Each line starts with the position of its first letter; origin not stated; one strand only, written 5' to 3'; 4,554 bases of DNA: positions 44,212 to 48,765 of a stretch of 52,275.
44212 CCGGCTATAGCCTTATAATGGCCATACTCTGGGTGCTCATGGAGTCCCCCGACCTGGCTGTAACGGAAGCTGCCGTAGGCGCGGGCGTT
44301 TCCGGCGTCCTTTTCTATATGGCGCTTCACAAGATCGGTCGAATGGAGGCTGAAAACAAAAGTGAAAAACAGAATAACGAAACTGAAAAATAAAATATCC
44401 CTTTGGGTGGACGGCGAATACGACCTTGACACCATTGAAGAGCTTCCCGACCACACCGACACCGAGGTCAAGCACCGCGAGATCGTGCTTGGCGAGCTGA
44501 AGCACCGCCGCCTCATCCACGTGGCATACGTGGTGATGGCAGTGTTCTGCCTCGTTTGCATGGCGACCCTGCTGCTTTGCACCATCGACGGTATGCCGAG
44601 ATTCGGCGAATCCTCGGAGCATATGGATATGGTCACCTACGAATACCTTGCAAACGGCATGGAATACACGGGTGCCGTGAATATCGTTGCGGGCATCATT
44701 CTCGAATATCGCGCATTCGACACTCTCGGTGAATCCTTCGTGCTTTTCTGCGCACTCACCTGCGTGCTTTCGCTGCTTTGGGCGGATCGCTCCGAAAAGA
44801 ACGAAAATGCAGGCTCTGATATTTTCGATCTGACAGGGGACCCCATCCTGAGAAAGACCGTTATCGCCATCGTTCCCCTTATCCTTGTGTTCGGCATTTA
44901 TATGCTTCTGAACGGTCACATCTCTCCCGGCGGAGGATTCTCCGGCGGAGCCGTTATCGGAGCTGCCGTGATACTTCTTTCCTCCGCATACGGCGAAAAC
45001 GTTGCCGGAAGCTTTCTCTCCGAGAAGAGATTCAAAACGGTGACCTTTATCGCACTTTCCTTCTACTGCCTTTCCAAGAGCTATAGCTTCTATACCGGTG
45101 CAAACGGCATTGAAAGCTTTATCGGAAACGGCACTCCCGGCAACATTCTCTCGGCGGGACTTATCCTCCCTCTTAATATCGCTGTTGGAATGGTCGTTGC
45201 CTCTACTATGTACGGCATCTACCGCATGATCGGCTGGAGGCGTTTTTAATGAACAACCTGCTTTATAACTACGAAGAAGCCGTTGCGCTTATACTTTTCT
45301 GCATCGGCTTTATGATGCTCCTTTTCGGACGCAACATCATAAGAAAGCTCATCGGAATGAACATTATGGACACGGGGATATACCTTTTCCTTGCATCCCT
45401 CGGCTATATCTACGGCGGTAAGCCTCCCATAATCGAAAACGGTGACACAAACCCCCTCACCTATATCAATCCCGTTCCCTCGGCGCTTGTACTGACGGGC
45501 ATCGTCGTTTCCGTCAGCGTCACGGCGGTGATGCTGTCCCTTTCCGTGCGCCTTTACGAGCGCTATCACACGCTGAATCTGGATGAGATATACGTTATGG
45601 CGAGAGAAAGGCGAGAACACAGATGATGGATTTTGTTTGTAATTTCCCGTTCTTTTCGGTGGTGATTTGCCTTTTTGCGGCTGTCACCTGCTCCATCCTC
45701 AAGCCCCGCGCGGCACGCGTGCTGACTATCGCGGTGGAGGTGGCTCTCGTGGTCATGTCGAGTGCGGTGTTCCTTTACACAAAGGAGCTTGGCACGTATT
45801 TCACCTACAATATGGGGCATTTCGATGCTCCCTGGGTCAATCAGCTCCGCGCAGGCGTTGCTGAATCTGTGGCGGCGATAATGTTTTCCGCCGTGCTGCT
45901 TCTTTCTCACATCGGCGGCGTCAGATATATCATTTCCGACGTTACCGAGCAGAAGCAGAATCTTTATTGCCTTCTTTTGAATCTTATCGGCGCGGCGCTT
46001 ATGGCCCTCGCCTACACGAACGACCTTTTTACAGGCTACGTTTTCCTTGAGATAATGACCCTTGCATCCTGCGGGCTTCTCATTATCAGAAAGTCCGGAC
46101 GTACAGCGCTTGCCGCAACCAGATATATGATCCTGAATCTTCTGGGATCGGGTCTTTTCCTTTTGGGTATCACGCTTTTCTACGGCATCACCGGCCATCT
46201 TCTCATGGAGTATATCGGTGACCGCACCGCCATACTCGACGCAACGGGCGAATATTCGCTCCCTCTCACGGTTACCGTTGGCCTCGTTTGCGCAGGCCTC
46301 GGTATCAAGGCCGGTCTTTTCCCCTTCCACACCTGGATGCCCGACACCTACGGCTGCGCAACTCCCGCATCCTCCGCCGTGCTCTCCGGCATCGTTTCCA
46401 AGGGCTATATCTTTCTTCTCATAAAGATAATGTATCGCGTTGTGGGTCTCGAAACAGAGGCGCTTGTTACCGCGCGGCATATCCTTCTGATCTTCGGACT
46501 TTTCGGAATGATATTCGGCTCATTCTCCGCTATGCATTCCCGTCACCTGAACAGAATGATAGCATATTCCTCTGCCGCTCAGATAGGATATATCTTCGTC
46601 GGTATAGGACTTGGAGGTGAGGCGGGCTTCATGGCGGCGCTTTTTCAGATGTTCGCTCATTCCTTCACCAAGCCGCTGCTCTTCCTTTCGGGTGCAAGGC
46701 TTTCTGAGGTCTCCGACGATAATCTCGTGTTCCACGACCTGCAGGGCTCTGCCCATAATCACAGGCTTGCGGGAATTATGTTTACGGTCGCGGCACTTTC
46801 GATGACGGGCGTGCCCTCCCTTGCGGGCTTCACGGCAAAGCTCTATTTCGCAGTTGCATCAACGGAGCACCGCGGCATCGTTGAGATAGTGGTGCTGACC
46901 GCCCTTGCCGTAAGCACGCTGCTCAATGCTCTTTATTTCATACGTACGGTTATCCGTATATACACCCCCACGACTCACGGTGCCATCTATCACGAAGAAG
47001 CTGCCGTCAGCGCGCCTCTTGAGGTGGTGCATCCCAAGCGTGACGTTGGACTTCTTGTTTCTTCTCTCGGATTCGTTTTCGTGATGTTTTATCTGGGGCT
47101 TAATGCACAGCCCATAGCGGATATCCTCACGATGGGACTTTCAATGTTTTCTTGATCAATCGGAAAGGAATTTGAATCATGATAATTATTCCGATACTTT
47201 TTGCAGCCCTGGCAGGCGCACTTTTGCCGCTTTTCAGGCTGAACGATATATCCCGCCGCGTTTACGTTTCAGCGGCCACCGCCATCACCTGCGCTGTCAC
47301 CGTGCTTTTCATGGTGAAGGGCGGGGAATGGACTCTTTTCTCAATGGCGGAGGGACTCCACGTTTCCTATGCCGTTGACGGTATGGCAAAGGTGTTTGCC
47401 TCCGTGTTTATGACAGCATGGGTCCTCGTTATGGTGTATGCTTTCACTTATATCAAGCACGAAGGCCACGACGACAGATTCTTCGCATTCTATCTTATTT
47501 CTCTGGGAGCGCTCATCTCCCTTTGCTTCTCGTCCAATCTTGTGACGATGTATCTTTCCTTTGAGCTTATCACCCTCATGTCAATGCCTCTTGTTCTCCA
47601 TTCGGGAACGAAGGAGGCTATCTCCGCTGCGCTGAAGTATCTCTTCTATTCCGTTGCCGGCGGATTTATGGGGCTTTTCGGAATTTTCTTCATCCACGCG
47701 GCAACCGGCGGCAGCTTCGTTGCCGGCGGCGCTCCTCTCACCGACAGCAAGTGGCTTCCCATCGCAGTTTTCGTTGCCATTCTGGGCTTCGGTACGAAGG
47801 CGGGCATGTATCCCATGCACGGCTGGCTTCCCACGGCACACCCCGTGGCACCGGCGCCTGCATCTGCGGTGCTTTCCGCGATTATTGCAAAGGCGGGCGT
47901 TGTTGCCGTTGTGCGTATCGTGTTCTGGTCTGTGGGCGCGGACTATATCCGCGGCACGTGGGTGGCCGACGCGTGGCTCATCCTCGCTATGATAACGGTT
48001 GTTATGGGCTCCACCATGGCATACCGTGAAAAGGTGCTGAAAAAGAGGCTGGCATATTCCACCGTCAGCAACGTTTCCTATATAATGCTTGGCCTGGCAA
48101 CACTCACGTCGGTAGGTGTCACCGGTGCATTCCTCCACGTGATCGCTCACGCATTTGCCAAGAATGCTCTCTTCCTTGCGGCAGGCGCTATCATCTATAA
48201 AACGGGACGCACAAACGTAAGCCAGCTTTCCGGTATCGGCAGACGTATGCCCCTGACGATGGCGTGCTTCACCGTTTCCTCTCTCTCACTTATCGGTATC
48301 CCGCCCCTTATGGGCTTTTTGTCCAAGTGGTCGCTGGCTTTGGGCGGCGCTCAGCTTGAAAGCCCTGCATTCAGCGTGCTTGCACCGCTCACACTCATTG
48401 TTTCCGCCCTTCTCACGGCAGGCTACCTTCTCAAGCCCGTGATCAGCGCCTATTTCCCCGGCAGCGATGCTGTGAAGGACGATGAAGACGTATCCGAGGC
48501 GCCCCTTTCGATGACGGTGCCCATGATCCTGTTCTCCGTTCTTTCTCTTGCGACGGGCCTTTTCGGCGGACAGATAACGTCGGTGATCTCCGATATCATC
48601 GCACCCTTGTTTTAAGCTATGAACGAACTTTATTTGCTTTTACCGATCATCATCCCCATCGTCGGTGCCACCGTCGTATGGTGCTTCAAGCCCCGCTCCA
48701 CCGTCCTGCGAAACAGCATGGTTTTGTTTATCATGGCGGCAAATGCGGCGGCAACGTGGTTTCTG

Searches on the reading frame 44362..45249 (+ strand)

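Call 44: search_protein_families(library=pfam, proteins=[window:44362-45249:+], max_evalue=0.0001)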
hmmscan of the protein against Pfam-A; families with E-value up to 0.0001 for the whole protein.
window:44362-45249:+ (295 aa): 2 families
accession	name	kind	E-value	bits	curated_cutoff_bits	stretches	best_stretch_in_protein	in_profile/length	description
PF04039.18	MnhB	-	1.9e-21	77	22.5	1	162-284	1-126/127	Domain related to MnhB subunit of Na+/H+ antiporter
PF20501.3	MbhE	-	1.1e-05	25.9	27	1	85-141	27-83/98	MBH, subunit E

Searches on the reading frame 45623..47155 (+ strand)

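Call 44: search_protein_families(library=pfam, proteins=[window:45623-47155:+], max_evalue=0.0001)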
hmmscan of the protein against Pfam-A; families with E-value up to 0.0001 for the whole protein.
window:45623-47155:+ (510 aa): 1 family
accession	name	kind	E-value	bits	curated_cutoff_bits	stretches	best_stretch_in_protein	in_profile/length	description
PF00361.26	Proton_antipo_M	-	3.3e-46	158.3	21.5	1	133-424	2-286/294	NADH:quinone oxidoreductase/Mrp antiporter, TM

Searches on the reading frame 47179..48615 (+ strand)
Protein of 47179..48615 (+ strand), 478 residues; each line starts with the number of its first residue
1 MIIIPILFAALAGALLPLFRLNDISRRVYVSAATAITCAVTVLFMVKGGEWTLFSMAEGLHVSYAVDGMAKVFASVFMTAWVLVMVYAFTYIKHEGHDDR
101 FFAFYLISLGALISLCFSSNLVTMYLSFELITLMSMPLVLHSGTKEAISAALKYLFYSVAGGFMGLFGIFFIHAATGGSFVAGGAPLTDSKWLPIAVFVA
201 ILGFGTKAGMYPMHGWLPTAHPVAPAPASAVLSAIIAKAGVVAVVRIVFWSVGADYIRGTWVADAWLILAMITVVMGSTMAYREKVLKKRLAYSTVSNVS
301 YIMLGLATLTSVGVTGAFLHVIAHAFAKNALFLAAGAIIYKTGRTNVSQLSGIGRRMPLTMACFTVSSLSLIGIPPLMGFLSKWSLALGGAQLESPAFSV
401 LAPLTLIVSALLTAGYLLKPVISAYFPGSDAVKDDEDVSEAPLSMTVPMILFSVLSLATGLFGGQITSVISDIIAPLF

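Call 44: search_protein_families(library=pfam, proteins=[window:47179-48615:+], max_evalue=0.0001)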
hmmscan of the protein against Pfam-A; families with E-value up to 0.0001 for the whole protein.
window:47179-48615:+ (478 aa): 1 family
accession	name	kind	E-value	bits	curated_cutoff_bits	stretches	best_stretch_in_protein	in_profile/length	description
PF00361.26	Proton_antipo_M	-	5.2e-54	183.9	21.5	1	118-401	1-286/294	NADH:quinone oxidoreductase/Mrp antiporter, TM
